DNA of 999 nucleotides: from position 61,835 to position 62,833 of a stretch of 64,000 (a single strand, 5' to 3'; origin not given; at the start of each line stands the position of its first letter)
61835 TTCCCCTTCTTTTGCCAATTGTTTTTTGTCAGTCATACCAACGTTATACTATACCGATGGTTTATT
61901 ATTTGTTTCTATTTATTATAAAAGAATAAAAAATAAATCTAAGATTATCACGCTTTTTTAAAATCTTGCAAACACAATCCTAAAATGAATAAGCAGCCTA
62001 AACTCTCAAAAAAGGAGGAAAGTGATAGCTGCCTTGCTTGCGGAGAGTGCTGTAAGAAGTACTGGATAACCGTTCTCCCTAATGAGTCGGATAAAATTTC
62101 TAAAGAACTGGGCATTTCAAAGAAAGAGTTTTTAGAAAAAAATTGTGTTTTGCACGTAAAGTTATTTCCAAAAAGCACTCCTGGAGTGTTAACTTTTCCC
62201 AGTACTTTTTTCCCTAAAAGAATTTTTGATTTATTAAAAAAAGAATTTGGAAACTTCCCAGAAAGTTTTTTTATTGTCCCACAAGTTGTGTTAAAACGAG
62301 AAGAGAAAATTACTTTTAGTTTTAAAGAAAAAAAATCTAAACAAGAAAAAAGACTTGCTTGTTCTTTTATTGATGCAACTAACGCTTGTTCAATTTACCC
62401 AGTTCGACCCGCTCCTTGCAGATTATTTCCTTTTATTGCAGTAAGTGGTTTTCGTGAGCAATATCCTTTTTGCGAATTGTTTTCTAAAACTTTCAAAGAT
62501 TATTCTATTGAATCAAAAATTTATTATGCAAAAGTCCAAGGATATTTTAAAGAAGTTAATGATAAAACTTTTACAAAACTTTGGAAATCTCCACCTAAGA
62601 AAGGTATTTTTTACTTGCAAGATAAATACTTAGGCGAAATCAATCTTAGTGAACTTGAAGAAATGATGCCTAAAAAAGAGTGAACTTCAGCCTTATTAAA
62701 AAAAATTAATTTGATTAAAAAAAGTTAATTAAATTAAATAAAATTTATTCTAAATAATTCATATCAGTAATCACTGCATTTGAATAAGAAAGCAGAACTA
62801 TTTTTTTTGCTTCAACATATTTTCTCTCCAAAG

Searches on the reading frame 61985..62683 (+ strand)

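Call 10: search_protein_families(library=pfam, proteins=[window:61985-62683:+], max_evalue=0.001)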
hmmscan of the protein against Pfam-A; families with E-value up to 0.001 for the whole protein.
window:61985-62683:+ (232 aa): 1 family
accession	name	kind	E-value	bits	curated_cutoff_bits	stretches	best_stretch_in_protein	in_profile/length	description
PF03692.20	CxxCxxCC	-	6.1e-11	43.3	23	1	115-163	35-84/85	Putative zinc- or iron-chelating domain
